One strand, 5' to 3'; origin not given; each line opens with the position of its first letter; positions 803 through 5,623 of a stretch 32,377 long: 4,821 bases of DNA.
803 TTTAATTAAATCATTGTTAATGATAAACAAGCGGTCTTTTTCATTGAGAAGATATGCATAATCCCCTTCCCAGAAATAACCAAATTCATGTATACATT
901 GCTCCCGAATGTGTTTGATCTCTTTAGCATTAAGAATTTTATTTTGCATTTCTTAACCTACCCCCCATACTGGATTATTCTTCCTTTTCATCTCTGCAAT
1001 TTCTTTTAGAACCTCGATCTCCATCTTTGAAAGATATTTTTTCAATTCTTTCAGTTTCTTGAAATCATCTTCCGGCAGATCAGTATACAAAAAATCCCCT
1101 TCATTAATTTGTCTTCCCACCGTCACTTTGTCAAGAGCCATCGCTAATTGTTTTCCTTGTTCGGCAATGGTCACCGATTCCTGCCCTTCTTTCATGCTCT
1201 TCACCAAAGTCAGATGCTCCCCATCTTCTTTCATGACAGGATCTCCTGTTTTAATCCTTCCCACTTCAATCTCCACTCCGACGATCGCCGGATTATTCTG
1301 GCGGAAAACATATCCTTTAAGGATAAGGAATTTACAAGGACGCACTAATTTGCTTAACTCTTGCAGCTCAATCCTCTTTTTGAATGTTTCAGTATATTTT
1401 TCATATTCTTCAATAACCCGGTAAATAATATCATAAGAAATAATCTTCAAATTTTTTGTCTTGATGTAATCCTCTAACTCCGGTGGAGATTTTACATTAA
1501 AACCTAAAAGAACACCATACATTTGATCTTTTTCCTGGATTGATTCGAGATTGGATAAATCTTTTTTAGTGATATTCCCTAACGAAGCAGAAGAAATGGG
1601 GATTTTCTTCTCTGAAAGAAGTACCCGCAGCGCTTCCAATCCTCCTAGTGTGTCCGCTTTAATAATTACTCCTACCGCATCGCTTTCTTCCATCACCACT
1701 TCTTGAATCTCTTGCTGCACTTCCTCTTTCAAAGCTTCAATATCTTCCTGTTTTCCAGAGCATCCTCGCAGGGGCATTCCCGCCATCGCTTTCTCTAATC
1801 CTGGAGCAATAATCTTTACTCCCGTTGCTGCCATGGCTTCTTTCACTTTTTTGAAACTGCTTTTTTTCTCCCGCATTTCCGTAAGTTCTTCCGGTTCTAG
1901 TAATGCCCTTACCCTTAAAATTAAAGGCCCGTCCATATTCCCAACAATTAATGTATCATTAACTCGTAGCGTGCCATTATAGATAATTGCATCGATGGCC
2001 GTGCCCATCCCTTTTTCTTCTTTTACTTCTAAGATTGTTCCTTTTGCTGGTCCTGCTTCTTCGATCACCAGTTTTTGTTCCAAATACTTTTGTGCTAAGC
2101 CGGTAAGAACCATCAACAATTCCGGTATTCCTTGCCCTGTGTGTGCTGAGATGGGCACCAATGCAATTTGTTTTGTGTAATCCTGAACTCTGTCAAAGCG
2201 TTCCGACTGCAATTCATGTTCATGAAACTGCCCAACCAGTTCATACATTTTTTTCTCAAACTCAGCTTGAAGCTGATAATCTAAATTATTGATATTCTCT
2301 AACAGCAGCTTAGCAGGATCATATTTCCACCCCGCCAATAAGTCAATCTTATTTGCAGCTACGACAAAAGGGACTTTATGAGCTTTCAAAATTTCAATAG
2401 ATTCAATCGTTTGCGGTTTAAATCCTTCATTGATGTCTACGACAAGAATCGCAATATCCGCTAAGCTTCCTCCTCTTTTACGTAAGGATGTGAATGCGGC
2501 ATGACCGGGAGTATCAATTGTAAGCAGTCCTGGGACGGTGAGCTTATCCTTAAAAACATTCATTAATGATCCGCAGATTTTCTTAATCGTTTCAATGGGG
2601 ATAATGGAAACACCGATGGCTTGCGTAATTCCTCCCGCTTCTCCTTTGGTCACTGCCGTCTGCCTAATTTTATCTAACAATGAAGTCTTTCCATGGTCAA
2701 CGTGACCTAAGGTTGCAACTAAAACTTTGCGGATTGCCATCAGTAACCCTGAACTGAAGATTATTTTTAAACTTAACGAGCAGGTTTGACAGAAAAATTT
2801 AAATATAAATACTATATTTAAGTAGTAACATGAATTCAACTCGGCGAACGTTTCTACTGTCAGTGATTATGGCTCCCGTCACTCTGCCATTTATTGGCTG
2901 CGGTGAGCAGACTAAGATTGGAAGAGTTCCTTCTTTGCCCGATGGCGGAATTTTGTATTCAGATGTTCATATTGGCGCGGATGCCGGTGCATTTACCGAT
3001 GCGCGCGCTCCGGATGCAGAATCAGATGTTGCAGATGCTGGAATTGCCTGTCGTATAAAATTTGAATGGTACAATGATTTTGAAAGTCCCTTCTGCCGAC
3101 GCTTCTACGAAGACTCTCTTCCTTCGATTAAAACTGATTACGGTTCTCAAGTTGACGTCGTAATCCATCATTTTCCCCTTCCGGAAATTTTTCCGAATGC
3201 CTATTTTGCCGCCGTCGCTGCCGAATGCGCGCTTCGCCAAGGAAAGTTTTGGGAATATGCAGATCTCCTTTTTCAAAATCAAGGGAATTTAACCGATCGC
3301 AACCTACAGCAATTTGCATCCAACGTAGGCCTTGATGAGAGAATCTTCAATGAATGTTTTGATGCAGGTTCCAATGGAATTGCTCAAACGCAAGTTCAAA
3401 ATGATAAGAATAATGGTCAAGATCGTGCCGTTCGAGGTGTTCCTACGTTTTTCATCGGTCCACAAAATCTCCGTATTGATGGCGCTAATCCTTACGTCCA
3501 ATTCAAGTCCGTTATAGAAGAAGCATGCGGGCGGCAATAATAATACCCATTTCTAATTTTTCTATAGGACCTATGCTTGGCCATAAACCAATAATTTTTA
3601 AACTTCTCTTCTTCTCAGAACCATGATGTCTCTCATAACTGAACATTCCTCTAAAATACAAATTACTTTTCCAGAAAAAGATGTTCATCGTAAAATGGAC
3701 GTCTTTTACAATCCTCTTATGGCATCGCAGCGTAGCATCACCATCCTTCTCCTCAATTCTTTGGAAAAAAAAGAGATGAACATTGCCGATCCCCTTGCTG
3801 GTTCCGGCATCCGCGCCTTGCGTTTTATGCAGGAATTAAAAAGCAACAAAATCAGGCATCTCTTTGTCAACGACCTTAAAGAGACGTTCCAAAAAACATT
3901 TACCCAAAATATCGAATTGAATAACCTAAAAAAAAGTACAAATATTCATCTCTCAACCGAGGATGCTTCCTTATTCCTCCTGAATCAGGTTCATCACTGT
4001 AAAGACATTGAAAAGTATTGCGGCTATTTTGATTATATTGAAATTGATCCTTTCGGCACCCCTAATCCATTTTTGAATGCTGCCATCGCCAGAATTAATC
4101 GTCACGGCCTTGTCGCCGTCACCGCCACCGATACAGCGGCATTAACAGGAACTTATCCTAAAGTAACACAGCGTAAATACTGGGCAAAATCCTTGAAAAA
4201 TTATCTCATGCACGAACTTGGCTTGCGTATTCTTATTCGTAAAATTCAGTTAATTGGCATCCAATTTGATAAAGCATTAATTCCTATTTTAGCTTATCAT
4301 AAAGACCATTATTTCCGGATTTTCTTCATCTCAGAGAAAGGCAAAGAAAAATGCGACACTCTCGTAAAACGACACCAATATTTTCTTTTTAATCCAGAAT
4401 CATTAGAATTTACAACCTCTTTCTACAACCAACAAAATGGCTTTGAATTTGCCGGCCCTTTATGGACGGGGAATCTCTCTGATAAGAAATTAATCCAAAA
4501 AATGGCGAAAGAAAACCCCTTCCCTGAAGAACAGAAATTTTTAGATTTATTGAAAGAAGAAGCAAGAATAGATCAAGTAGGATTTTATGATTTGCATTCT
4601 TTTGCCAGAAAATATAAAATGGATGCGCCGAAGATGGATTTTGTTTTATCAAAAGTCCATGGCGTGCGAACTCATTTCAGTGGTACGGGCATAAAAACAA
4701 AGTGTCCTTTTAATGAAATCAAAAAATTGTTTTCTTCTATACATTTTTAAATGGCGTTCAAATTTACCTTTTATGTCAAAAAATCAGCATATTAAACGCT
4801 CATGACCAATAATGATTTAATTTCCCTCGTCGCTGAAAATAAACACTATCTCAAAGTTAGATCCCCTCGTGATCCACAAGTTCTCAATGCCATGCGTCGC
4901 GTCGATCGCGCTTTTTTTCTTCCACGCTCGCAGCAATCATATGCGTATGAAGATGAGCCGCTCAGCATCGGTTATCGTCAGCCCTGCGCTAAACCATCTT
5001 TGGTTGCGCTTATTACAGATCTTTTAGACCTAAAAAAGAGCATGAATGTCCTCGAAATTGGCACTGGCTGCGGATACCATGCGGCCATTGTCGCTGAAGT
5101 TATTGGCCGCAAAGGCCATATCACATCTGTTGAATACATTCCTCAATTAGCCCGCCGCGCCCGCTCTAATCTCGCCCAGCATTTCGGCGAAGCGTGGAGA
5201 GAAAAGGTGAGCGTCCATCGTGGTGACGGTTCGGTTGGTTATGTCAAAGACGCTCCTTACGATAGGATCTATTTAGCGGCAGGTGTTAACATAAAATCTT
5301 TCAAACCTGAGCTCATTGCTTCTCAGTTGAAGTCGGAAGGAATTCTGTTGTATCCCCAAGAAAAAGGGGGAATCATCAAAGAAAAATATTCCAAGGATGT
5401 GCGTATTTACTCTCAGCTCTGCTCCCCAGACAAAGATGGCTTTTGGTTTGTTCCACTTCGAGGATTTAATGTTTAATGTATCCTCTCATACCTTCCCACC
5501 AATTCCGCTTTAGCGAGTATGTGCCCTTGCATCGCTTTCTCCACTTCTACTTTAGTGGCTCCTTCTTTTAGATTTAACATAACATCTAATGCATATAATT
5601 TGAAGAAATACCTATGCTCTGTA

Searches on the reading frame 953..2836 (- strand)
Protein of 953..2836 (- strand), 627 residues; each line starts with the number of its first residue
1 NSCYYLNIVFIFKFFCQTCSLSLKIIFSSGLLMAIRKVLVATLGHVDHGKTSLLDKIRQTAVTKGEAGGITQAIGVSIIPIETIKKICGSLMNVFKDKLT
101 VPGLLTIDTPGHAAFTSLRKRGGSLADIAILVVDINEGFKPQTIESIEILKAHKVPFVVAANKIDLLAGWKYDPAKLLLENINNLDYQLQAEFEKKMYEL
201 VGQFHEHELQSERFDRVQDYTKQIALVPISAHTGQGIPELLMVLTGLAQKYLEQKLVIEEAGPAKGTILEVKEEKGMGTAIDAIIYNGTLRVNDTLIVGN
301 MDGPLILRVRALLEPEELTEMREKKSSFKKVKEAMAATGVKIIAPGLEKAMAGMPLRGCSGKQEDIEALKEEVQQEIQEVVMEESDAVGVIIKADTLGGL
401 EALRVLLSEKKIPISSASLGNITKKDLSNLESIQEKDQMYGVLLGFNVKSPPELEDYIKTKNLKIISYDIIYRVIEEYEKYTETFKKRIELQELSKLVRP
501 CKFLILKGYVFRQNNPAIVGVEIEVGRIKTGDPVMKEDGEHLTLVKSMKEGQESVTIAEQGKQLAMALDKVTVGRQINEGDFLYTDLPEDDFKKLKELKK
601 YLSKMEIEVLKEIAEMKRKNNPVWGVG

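Call 47: search_protein_families(library=pfam, proteins=[window:953-2836:-], max_evalue=0.001)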
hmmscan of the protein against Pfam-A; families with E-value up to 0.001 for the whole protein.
window:953-2836:- (627 aa): 7 families
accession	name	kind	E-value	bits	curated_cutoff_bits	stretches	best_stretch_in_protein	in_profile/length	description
PF00009.33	GTP_EFTU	-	9.8e-34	117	26.5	1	38-248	4-186/188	Elongation factor Tu GTP binding domain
PF14578.12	GTP_EFTU_D4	-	2.4e-24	85.5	23.8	1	499-584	1-86/86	Elongation factor Tu domain 4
PF11987.13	IF-2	-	2.4e-19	69.8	27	1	368-479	7-117/117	Translation-initiation factor 2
PF01926.29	MMR_HSR1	-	9.1e-06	26.2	21.9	1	40-163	2-113/113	50S ribosome-binding GTPase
PF03144.31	GTP_EFTU_D2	-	3.7e-05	24.5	30.3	1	278-356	1-72/73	Elongation factor Tu domain 2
PF03029.23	ATP_bind_1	-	9.4e-05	22.7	27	1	103-244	92-234/240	Conserved hypothetical ATP binding protein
PF22042.2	EF-G_D2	-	0.00077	20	27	0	263-342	1-68/84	Elongation factor G domain 2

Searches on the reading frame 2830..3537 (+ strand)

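Call 47: search_protein_families(library=pfam, proteins=[window:2830-3537:+], max_evalue=0.001)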
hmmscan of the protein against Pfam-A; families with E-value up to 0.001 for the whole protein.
window:2830-3537:+ (236 aa): 2 families
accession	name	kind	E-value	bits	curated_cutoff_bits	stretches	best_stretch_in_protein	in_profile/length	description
PF13462.12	Thioredoxin_4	-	4.7e-17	63.1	23.2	1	79-230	18-164/165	Thioredoxin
PF01323.26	DSBA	-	1.6e-15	57.9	25.6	1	126-229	91-190/191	DSBA-like thioredoxin domain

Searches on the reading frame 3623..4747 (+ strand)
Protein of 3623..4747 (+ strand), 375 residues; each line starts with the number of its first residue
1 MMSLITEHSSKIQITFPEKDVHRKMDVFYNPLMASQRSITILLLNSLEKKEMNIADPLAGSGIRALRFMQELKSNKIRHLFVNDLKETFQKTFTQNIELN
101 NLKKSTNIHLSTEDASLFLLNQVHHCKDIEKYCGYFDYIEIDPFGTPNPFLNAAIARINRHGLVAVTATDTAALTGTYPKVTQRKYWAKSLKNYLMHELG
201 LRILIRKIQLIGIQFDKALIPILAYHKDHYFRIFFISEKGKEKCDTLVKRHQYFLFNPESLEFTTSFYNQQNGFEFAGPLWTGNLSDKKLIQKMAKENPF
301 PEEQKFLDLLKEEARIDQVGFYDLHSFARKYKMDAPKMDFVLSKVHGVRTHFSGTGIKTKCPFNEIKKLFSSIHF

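Call 47: search_protein_families(library=pfam, proteins=[window:3623-4747:+], max_evalue=0.001)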
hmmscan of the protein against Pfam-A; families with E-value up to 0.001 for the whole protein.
window:3623-4747:+ (375 aa): 1 family
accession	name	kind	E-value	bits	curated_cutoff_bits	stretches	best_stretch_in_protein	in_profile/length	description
PF02005.22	TRM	-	5.2e-83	279.8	27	1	16-368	9-373/376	N2,N2-dimethylguanosine tRNA methyltransferase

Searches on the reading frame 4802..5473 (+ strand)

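Call 47: search_protein_families(library=pfam, proteins=[window:4802-5473:+], max_evalue=0.001)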
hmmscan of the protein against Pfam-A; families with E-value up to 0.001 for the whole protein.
window:4802-5473:+ (224 aa): 6 families
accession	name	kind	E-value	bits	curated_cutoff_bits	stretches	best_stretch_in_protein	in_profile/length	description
PF01135.25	PCMT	-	1.1e-46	159.8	20.3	1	22-188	16-175/210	Protein-L-isoaspartate(D-aspartate) O-methyltransferase (PCMT)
PF13847.12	Methyltransf_31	-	1.4e-06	28.5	27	1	78-157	2-79/145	Methyltransferase domain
PF08704.16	GCD14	-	2.6e-05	24.5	26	1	68-127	29-88/247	tRNA methyltransferase complex GCD14 subunit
PF00398.26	RrnaAD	-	8.5e-05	22.2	24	1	65-125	16-73/263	Ribosomal RNA adenine dimethylase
PF13649.12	Methyltransf_25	-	0.0001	23.4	27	1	83-160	1-72/97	Methyltransferase domain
PF01596.23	Methyltransf_3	-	0.00037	20.3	22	1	74-143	39-105/204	O-methyltransferase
